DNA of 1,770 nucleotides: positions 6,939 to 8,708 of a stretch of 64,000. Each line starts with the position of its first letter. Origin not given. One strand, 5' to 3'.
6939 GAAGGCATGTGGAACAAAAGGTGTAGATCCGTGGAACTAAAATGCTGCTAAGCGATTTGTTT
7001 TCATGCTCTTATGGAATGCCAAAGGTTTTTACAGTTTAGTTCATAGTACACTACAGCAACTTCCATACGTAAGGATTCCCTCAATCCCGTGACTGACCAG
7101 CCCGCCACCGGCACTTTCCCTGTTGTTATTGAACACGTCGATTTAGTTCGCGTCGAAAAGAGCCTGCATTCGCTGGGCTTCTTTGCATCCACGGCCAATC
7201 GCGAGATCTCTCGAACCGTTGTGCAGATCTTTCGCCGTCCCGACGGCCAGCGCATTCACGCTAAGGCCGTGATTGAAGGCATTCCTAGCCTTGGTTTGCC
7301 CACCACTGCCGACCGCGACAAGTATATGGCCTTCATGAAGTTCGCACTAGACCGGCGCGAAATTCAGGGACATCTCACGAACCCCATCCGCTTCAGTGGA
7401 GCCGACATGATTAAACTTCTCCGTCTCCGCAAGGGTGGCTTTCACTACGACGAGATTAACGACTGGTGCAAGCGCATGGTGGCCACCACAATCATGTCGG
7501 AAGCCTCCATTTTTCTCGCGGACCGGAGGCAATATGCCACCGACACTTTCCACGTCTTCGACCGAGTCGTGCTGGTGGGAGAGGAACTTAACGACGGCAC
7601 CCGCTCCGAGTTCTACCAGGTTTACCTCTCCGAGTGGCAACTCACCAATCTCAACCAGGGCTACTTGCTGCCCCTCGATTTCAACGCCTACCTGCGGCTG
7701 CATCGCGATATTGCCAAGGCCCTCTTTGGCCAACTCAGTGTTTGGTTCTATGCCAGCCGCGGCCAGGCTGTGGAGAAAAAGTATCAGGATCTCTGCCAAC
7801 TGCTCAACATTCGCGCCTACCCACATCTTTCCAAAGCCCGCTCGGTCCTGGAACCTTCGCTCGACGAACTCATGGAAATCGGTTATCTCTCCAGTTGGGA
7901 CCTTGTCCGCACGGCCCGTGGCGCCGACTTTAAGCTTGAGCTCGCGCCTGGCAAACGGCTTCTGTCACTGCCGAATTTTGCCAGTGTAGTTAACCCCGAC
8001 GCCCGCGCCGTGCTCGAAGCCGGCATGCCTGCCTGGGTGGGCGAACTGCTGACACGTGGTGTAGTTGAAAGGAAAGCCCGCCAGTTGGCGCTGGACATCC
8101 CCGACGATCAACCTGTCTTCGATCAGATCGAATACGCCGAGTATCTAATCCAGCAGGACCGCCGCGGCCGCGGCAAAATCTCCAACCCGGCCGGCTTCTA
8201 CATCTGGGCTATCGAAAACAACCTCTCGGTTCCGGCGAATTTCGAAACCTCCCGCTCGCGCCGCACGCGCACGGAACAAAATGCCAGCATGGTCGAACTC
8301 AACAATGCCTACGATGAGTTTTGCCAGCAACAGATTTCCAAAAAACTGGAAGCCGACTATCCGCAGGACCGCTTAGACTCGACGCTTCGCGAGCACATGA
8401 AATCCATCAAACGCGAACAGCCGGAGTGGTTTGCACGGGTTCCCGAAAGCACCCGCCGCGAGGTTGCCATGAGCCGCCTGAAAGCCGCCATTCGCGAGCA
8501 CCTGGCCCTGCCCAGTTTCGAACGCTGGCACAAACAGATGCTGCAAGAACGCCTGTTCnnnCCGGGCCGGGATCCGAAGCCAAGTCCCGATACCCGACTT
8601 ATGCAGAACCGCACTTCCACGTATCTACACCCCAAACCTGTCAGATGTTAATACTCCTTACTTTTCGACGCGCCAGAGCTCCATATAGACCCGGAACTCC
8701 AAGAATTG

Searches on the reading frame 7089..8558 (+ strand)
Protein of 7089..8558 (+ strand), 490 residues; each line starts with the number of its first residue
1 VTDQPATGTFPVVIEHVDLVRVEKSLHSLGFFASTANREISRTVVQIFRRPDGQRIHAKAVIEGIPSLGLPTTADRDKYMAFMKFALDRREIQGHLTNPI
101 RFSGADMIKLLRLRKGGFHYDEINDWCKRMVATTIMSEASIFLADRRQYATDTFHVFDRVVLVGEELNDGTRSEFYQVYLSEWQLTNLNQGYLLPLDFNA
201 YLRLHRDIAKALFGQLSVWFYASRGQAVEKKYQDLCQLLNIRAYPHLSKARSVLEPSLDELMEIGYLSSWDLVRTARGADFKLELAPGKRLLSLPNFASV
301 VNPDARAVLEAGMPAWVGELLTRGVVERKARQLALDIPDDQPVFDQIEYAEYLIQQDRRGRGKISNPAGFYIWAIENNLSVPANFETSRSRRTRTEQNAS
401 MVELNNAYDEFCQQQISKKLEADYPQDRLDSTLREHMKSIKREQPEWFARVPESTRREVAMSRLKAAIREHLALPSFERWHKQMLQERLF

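Call 8: search_protein_families(library=pfam, proteins=[window:7089-8558:+], max_evalue=0.01)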
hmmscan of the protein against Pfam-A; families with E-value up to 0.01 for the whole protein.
window:7089-8558:+ (490 aa): 1 family
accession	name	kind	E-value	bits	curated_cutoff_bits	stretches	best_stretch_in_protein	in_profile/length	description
PF10134.15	RPA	-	1.5e-08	34.9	27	1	42-213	19-176/228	Replication initiator protein A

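Call 13: search_protein_families(library=ncbifam, proteins=[window:7089-8558:+], max_evalue=1)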
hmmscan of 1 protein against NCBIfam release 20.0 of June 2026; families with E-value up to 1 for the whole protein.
window:7089-8558:+ (490 aa): 1 family
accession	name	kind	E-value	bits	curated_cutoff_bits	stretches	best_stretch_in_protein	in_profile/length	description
NF051852.1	efflux_TF_MtrR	exception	0.13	12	280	1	394-437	118-161/205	multidrug efflux system transcriptional repressor MtrR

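Call 14: search_dna_similar(query=window:7089-8558:+, collection=plasmids, mode=protein, max_rows=30)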
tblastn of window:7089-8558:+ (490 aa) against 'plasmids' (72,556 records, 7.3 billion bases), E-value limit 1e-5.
Records with a match: 14; places in all: 14; records where one place covers at least 80% of the query: 3.
Best place of each record, by identity: <60% 14.
By first word of the organism name: Rubrobacter 4; Planctomyces 3; Acidisarcina 2; Granulicella 1; Frigoriglobus 1; Aquisphaera 1; Candidatus 1; Isosphaera 1.
By predicted mobility (MOB-suite, as given by PLSDB): non-mobilizable 14.
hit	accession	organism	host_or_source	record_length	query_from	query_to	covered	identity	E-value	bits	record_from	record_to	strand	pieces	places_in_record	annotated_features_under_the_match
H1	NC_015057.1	Granulicella tundricola MP5ACTX9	-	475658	2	490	100%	36.9%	3e-85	294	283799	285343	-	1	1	replication initiator protein A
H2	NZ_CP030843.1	Acidisarcina polymorpha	cell culture,pine forest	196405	10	490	98%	37.5%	1e-92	315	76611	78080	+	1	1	replication initiator protein A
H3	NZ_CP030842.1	Acidisarcina polymorpha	cell culture,pine forest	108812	21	490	96%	35.9%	4e-76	267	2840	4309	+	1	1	replication initiator protein A | hypothetical protein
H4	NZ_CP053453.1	Frigoriglobus tundricola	cell culture,tundra wetland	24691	47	423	77%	21.1%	3e-7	61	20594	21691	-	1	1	replication initiator protein A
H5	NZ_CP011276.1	Planctomyces sp. SH-PL62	cell culture,sugar beet rhizosphere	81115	53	386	68%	23.3%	7e-9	66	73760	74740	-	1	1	replication initiator protein A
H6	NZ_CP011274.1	Planctomyces sp. SH-PL62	cell culture,sugar beet rhizosphere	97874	52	385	68%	23.2%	7e-6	57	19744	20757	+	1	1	replication initiator protein A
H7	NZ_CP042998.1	Aquisphaera giovannonii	-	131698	48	386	69%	22.3%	1e-8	66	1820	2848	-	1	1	replication initiator protein A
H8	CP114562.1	Candidatus Manganitrophus sp.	activated carbon metagenome,metagenomic ...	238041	66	358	60%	25.8%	1e-10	72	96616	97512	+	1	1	replication initiator protein A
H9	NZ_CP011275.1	Planctomyces sp. SH-PL62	cell culture,sugar beet rhizosphere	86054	61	385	66%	22.5%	1e-10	72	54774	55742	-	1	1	replication initiator protein A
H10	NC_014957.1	Isosphaera pallida ATCC 43644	algal mat from Kah-nee-tah hot spring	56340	64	386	66%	22.2%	7e-7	60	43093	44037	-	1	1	replication initiator protein A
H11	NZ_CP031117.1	Rubrobacter indicoceani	cell culture,marine sediment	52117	19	275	52%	27.1%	7e-15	85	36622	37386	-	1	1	trfA: plasmid replication initiator TrfA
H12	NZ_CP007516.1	Rubrobacter radiotolerans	-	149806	19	269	51%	27.7%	1e-14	85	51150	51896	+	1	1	trfA: plasmid replication initiator TrfA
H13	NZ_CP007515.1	Rubrobacter radiotolerans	-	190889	19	269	51%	26.4%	2e-11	74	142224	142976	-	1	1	trfA: plasmid replication initiator TrfA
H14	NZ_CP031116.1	Rubrobacter indicoceani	cell culture,marine sediment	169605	19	269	51%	24.6%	2e-9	68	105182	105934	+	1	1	trfA: plasmid replication initiator TrfA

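Call 15: get_annotated_region(hit=H2, flank=6000)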
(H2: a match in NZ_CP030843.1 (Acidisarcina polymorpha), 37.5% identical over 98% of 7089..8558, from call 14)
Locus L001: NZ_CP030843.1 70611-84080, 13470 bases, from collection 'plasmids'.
description: Acidisarcina polymorpha strain SBC82 plasmid pACPOL4, complete sequence
organism: Acidisarcina polymorpha (NCBI taxid 2211140)
taxonomy: Bacteria; Acidobacteriota; Terriglobia; Terriglobales; Acidobacteriaceae; Acidisarcina; Acidisarcina polymorpha
host: -; source: cell culture,pine forest; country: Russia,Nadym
typing (MOB-suite, as given by PLSDB): non-mobilizable
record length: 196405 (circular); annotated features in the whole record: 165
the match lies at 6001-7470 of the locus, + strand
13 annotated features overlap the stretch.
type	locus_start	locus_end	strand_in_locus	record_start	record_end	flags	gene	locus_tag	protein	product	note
CDS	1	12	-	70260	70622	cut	-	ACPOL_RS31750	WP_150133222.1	hypothetical protein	-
CDS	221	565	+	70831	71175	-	-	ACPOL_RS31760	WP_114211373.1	hypothetical protein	-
CDS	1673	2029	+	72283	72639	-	-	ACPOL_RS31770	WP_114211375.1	helix-turn-helix domain-containing protein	-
CDS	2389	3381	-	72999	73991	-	-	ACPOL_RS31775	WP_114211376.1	ferritin-like domain-containing protein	-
CDS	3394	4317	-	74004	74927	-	-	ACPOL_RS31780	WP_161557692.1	ferritin-like domain-containing protein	-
CDS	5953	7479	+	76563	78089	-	-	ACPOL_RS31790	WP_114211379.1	replication initiator protein A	-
CDS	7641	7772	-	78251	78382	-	-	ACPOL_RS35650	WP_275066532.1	hypothetical protein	-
CDS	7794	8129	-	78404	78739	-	-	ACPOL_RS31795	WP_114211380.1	single-stranded DNA-binding protein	-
CDS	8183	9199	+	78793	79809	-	-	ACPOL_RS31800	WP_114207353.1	IS110 family transposase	-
CDS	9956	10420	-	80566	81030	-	-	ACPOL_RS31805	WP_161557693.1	SgcJ/EcaC family oxidoreductase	-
CDS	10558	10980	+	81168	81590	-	-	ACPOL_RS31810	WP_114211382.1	winged helix-turn-helix domain-containing protein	GO:0000160 - phosphorelay signal transduction system [Evidence IEA]; GO:0006355 - regulation of DNA-templated ...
CDS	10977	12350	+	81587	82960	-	-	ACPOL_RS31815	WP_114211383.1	hypothetical protein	-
CDS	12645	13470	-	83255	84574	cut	-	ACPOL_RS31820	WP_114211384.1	HupE/UreJ family protein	-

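Call 16: get_annotated_region(hit=H1, flank=6000)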
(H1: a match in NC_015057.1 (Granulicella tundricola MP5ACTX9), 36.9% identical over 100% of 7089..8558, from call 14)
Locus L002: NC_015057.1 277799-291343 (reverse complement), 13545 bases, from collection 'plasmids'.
description: Granulicella tundricola MP5ACTX9 plasmid pACIX901, complete sequence
organism: Granulicella tundricola MP5ACTX9 (NCBI taxid 1198114)
taxonomy: Bacteria; Acidobacteriota; Terriglobia; Terriglobales; Acidobacteriaceae; Granulicella; Granulicella tundricola; Granulicella tundricola MP5ACTX9
host: -; source: -; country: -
typing (MOB-suite, as given by PLSDB): non-mobilizable
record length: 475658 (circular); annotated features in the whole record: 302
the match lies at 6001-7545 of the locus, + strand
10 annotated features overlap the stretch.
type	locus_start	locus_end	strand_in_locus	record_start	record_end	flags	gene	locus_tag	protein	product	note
CDS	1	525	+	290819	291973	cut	-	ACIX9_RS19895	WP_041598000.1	acyltransferase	-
CDS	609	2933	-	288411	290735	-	-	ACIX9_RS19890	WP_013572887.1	metallophosphoesterase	-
CDS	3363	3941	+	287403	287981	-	-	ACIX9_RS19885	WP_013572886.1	hypothetical protein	-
CDS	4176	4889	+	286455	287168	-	-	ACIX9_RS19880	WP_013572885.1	ParA family protein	-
CDS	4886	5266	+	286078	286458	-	-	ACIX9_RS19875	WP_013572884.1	hypothetical protein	-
CDS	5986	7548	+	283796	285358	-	-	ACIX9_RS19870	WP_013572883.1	replication initiator protein A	-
CDS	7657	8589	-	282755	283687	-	-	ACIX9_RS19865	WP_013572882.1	serine hydrolase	-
CDS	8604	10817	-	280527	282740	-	-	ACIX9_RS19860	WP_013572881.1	glycosyl hydrolase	-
CDS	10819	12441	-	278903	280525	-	-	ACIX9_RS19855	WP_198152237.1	DUF5597 domain-containing protein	-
CDS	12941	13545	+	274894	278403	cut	-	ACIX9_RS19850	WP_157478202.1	TonB-dependent receptor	GO:0015891 - siderophore transport [Evidence IEA]; GO:0055085 - transmembrane transport [Evidence IEA]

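Call 17: get_annotated_region(hit=H3, flank=6000)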
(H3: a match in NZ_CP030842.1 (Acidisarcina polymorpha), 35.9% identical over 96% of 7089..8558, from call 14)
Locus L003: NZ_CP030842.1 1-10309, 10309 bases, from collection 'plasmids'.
description: Acidisarcina polymorpha strain SBC82 plasmid pACPOL2, complete sequence
organism: Acidisarcina polymorpha (NCBI taxid 2211140)
taxonomy: Bacteria; Acidobacteriota; Terriglobia; Terriglobales; Acidobacteriaceae; Acidisarcina; Acidisarcina polymorpha
host: -; source: cell culture,pine forest; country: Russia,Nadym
typing (MOB-suite, as given by PLSDB): non-mobilizable
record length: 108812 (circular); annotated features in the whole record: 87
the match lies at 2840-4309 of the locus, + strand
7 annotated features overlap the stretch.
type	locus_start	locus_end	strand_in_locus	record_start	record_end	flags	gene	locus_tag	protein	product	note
CDS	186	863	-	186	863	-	-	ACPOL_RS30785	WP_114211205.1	ParA family protein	-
CDS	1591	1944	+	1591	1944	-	-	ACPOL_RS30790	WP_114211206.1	hypothetical protein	-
CDS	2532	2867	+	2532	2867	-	-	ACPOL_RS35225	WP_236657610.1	hypothetical protein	-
CDS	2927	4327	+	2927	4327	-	-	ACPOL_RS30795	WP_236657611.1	replication initiator protein A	-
CDS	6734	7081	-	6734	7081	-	-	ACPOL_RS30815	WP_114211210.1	hypothetical protein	-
CDS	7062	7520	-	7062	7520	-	-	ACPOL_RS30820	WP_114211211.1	cyclic nucleotide-binding domain-containing protein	-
CDS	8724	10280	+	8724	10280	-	-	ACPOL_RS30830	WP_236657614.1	pyrrolo-quinoline quinone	-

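Call 21: find_encoding_contigs(protein=window:7089-8558:+, flank=10000, max_places=6)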
Protein window:7089-8558:+ (490 aa): 3 contigs read that carry it; 2 places shown.
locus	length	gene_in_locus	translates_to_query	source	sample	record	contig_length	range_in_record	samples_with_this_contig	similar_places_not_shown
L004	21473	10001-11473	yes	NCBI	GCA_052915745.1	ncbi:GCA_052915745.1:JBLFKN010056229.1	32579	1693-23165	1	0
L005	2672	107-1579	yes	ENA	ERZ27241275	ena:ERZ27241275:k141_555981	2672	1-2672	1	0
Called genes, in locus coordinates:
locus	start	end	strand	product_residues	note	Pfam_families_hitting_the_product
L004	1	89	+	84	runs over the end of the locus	-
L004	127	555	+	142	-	PF01850:PIN (weak)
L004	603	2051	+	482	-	PF12710:HAD (weak), PF01040:UbiA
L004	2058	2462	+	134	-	-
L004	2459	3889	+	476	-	PF00732:GMC_oxred_N, PF05199:GMC_oxred_C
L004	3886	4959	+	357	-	PF01073:3Beta_HSD, PF01370:Epimerase, PF02719:Polysacc_synt_2 (faint), PF04321:RmlD_sub_bind, PF08659:KR (faint), PF16363:GDP_Man_Dehyd, PF07993:NAD_binding_4 (weak), PF13460:NAD_binding_10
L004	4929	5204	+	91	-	-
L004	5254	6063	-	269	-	PF14268:YoaP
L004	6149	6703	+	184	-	PF02604:PhdYeFM_antitox (weak)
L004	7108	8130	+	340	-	PF01073:3Beta_HSD, PF01370:Epimerase, PF04321:RmlD_sub_bind, PF13460:NAD_binding_10 (weak), PF16363:GDP_Man_Dehyd, PF07993:NAD_binding_4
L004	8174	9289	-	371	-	PF00535:Glycos_transf_2, PF10111:Glyco_tranf_2_2 (weak), PF13641:Glyco_tranf_2_3 (weak), PF13632:Glyco_trans_2_3 (weak)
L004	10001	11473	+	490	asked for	PF10134:RPA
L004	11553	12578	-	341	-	PF03706:LPG_synthase_TM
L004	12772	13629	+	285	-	PF13489:Methyltransf_23, PF08241:Methyltransf_11, PF08242:Methyltransf_12, PF13649:Methyltransf_25, PF13847:Methyltransf_31 (weak)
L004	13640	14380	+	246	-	PF00535:Glycos_transf_2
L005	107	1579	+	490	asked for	PF10134:RPA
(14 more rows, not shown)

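Call 27: find_homologous_proteins(query=window:7089-8558:+, max_evalue=0.00001)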
Query window:7089-8558:+ (490 aa): 508 proteins with E <= 0.00001 among 8000 candidates; the best 120 are listed.
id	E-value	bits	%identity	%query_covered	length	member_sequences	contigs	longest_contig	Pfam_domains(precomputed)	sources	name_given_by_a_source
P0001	0.0e+0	1086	97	100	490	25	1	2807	PF10134.16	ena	-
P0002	0.0e+0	1048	93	100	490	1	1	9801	PF10134.16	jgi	jgi:Replication initiator protein A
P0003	0.0e+0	1038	93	99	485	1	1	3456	PF10134.16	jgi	jgi:hypothetical protein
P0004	0.0e+0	1032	91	100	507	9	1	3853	PF10134.16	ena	-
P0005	0.0e+0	1014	90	100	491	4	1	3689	PF10134.16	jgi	-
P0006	2.3e-296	1001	89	100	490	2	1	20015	PF10134.16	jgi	-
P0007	3.6e-296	1000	89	100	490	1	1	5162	PF10134.16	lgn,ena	-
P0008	6.9e-270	914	82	99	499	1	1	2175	PF10134.16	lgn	-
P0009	1.2e-268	910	82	95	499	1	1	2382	PF10134.16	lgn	-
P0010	4.8e-267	904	82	98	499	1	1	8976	PF10134.16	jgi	jgi:Replication initiator protein A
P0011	6.5e-267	904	82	98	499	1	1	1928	PF10134.16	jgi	jgi:hypothetical protein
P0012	8.6e-267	903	82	98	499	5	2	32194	PF10134.16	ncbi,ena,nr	ncbi:MAG: replication initiator protein A [Acidobacteriia bacterium]|nr:replication initiator protei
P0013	6.1e-266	901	80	99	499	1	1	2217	PF10134.16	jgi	jgi:hypothetical protein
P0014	1.3e-265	900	81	99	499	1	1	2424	PF10134.16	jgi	-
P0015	2.3e-265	899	80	100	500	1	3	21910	PF10134.16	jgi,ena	-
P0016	2.6e-265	899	80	97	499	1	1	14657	PF10134.16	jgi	jgi:hypothetical protein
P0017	4.8e-265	898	81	99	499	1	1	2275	PF10134.16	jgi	jgi:Replication initiator protein A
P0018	5.8e-265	897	80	100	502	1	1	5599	PF10134.16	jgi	jgi:hypothetical protein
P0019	7.9e-265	897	80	98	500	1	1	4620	PF10134.16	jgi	jgi:hypothetical protein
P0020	2.3e-264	895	79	100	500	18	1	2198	PF10134.16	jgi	jgi:hypothetical protein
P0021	2.4e-264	895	80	99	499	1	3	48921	PF10134.16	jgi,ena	jgi:hypothetical protein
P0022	5.8e-264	894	80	99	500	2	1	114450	PF10134.16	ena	-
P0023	6.6e-264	894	80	99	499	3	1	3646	PF10134.16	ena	-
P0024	6.7e-264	894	80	98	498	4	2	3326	PF10134.16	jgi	jgi:hypothetical protein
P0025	1.3e-263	893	81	95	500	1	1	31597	PF10134.16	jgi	jgi:hypothetical protein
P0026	1.4e-263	893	79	100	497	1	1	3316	PF10134.16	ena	-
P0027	4.8e-263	891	79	98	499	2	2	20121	PF10134.16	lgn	-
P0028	6.7e-263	891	79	99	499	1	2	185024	PF10134.16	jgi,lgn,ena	-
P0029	1.1e-262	890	80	99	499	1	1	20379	PF10134.16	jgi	jgi:hypothetical protein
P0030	1.6e-262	889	80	98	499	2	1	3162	PF10134.16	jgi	jgi:hypothetical protein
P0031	3.3e-262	888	78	98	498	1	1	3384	PF10134.16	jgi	jgi:hypothetical protein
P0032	3.5e-262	888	79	98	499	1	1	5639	PF10134.16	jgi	jgi:hypothetical protein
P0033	4.6e-262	888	80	100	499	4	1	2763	PF10134.16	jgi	-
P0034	5.5e-262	888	79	98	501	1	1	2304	PF10134.16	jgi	-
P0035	6.1e-262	887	79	98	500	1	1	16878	PF10134.16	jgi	jgi:hypothetical protein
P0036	8.5e-262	887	81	98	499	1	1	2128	PF10134.16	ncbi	-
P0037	8.6e-262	887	77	100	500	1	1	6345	PF10134.16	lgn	-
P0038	8.7e-262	887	79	99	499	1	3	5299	PF10134.16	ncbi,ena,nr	ncbi:MAG: replication initiator protein A [Acidobacteriia bacterium]|nr:replication initiator protei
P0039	1.2e-261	887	80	99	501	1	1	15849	PF10134.16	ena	-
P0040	3.0e-261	885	80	98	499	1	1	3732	PF10134.16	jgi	jgi:hypothetical protein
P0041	3.7e-261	885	80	99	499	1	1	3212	PF10134.16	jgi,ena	-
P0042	1.2e-260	883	78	100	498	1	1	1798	PF10134.16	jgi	jgi:replication initiator protein A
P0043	1.4e-260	883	79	98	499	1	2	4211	PF10134.16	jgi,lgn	jgi:hypothetical protein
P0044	3.4e-260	882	79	98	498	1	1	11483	PF10134.16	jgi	jgi:hypothetical protein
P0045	4.5e-260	881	79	100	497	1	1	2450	PF10134.16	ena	-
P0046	9.3e-260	880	80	98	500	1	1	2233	PF10134.16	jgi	-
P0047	1.1e-259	880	79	99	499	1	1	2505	PF10134.16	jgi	jgi:hypothetical protein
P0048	3.1e-259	879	78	99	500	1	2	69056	PF10134.16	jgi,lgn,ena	-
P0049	3.1e-259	879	79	98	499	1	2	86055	PF10134.16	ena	-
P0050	5.7e-259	878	78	99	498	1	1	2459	PF10134.16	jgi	-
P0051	1.2e-258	877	78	99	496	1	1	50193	PF10134.16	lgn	-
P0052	1.3e-258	876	80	97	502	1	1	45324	PF10134.16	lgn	-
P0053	2.7e-258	875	78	98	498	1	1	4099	PF10134.16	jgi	jgi:hypothetical protein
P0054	3.3e-258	875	77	99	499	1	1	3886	PF10134.16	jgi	jgi:hypothetical protein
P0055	3.9e-258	875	78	99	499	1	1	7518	PF10134.16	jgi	jgi:hypothetical protein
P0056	4.2e-258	875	79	98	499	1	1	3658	PF10134.16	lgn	-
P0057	5.3e-258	874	78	100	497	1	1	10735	PF10134.16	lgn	-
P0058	8.8e-258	874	79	98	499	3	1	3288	PF10134.16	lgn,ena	-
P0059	9.2e-258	874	77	99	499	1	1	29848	PF10134.16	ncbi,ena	-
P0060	1.1e-257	873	78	99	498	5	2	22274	PF10134.16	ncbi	-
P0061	1.9e-257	873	78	99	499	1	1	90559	PF10134.16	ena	-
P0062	2.6e-257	872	79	98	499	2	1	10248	PF10134.16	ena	-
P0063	3.0e-257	872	80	96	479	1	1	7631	PF10134.16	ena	-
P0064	4.3e-257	871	77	100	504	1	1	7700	PF10134.16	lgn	-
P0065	2.1e-256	869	78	100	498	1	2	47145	PF10134.16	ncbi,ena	-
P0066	2.2e-256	869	77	99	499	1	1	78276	PF10134.16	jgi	jgi:Replication initiator protein A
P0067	2.4e-256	869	78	98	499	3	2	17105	PF10134.16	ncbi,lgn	-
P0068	4.1e-256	868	78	98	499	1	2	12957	PF10134.16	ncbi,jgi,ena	-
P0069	5.0e-256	868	78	98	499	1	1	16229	PF10134.16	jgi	jgi:hypothetical protein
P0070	5.5e-256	868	78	98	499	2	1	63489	PF10134.16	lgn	-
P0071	5.7e-256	868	75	99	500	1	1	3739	PF10134.16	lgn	-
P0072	9.8e-256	867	78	99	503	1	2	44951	PF10134.16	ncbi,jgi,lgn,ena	jgi:hypothetical protein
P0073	1.3e-255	867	78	98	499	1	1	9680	PF10134.16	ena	-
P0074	1.6e-255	866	77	98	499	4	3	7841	PF10134.16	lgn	-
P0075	2.6e-255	866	77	99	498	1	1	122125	PF10134.16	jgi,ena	jgi:hypothetical protein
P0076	4.1e-255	865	78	100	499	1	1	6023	PF10134.16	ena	-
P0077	4.3e-255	865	79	98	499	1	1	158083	PF10134.16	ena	-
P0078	9.3e-255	864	78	98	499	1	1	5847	PF10134.16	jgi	jgi:Replication initiator protein A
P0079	9.8e-255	864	78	99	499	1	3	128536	PF10134.16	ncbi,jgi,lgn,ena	jgi:hypothetical protein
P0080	2.9e-254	862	77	99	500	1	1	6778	PF10134.16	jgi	jgi:hypothetical protein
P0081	3.5e-254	862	77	98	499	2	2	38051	PF10134.16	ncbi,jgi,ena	jgi:hypothetical protein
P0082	4.2e-254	862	77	100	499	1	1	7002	PF10134.16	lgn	-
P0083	1.5e-253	860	76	100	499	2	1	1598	PF10134.16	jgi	jgi:hypothetical protein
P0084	1.5e-253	860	76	100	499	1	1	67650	PF10134.16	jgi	jgi:hypothetical protein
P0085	2.0e-253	859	78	98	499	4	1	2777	PF10134.16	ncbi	-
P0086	5.0e-253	858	76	99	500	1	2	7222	PF10134.16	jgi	jgi:hypothetical protein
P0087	1.2e-252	857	75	100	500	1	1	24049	PF10134.16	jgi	jgi:hypothetical protein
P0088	1.3e-252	857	78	98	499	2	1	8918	PF10134.16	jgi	jgi:hypothetical protein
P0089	1.9e-252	856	77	98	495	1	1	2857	PF10134.16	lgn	-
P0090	7.8e-252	854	77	98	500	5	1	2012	PF10134.16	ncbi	ncbi:MAG: replication initiator protein A [Chloroflexia bacterium]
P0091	3.8e-251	852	76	100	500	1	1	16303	PF10134.16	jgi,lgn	-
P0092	1.3e-250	850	76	99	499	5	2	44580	PF10134.16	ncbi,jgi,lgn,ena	-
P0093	1.4e-250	850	75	99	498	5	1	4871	PF10134.16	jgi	jgi:hypothetical protein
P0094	1.6e-250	850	77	98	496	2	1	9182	PF10134.16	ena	-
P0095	1.8e-250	850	74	98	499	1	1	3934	PF10134.16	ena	-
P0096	4.0e-250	848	76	98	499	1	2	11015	PF10134.16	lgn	-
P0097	4.6e-250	848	76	100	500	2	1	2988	PF10134.16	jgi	-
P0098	8.2e-250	847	76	100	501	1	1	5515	PF10134.16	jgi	jgi:hypothetical protein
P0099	9.3e-250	847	76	98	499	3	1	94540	PF10134.16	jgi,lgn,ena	-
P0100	9.4e-250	847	75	99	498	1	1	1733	PF10134.16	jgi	jgi:Replication initiator protein A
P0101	1.0e-249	847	75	99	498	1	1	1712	PF10134.16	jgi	jgi:hypothetical protein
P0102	4.2e-249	845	76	100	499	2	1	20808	PF10134.16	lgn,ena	-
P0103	4.5e-249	845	75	99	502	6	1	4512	PF10134.16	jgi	jgi:hypothetical protein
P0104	5.2e-249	845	75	99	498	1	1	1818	PF10134.16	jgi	jgi:hypothetical protein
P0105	5.3e-249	845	73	100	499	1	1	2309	PF10134.16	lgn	-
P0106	8.7e-249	844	76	96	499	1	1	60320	PF10134.16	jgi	jgi:hypothetical protein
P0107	1.9e-248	843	76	99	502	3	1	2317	PF10134.16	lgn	-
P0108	4.4e-248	842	75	99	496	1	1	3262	PF10134.16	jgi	-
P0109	3.4e-247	839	75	98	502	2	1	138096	PF10134.16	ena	-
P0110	5.7e-247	838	75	98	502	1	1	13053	PF10134.16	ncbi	-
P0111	6.5e-247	838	74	99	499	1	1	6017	PF10134.16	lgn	-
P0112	7.8e-247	838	74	99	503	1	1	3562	PF10134.16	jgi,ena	-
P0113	8.3e-247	838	74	100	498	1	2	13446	PF10134.16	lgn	-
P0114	8.5e-247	837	74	98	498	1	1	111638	PF10134.16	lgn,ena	-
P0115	1.1e-246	837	74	99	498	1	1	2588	PF10134.16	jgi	jgi:hypothetical protein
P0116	1.4e-246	837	75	98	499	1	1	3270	PF10134.16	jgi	jgi:hypothetical protein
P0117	1.8e-246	836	75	100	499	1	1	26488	PF10134.16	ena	-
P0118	2.9e-246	836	74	99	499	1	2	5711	PF10134.16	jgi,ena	jgi:hypothetical protein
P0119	8.0e-246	834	75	100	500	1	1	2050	PF10134.16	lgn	-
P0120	1.3e-245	834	75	98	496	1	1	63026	PF10134.16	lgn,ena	-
